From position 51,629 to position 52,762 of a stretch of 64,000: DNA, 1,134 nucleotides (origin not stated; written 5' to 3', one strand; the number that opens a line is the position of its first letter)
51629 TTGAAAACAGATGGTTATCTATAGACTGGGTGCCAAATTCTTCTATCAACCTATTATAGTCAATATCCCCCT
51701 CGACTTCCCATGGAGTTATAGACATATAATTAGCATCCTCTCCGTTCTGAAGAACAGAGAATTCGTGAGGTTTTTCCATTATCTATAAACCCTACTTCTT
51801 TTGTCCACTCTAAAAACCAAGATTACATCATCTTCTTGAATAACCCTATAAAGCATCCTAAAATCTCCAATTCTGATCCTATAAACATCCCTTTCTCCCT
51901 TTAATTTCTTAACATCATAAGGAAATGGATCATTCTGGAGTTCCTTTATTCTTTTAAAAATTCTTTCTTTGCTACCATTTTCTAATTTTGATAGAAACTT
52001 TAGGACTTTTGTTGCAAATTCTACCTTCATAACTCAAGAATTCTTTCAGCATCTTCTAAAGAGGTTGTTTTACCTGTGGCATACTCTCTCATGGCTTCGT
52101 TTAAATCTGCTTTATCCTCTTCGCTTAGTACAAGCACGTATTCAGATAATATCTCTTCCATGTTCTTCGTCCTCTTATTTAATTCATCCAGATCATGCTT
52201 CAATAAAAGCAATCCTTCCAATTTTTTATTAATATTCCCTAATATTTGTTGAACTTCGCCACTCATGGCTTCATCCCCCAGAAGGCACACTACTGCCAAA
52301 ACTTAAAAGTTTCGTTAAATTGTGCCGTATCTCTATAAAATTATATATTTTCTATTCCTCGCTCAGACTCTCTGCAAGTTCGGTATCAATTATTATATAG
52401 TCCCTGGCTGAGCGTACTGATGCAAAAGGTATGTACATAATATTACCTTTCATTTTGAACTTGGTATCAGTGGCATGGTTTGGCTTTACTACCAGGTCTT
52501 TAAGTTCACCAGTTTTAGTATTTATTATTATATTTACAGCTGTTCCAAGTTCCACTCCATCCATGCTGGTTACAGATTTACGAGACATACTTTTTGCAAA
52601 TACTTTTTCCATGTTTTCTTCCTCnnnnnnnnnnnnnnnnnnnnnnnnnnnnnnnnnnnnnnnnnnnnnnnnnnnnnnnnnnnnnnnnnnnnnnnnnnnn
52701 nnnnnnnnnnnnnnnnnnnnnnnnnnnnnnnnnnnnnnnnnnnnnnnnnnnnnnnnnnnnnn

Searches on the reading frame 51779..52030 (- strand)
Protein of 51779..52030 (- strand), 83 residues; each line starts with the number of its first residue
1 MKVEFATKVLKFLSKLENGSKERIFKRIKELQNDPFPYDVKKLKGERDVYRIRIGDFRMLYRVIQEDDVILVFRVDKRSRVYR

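Call 29: search_protein_families(library=pfam, proteins=[window:51779-52030:-], max_evalue=1)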
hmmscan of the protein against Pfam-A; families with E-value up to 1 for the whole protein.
window:51779-52030:- (83 aa): 4 families
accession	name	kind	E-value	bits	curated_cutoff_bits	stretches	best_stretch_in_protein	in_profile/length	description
PF05016.21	ParE_toxin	-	2.5e-11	44.4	23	1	7-82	5-89/89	ParE toxin of type II toxin-antitoxin system, parDE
PF05973.20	Gp49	-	0.0012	19.3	23.9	1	11-79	1-74/90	Phage derived protein Gp49-like (DUF891)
PF05036.18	SPOR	-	0.015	16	21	1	25-57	19-51/76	SPOR domain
PF24732.2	ParE_like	-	0.022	15.2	24.4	1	29-63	12-49/67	ParE-like toxin domain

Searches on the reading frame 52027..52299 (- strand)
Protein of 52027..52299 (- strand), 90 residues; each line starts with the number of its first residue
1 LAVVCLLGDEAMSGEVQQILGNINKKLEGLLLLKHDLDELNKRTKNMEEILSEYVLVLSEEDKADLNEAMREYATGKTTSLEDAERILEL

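Call 29: search_protein_families(library=pfam, proteins=[window:52027-52299:-], max_evalue=1)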
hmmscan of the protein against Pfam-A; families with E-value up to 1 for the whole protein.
window:52027-52299:- (90 aa): 2 families
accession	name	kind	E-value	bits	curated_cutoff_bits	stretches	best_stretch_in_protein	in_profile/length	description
PF08651.15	DASH_Duo1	-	0.05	13.9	25.4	1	16-62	9-55/74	DASH complex subunit Duo1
PF08580.15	KAR9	-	0.062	12.3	24.3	1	10-66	34-84/683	Yeast cortical protein KAR9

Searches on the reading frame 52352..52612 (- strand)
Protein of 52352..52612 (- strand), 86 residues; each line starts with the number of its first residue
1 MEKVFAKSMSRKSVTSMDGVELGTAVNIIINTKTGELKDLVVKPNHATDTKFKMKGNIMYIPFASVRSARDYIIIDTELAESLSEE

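Call 29: search_protein_families(library=pfam, proteins=[window:52352-52612:-], max_evalue=1)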
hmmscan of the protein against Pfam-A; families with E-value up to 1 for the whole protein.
window:52352-52612:- (86 aa): 1 family
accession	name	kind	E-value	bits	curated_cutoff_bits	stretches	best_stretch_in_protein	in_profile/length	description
PF05239.21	PRC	-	3.1e-09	37.1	21.2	1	1-77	1-73/78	PRC-barrel domain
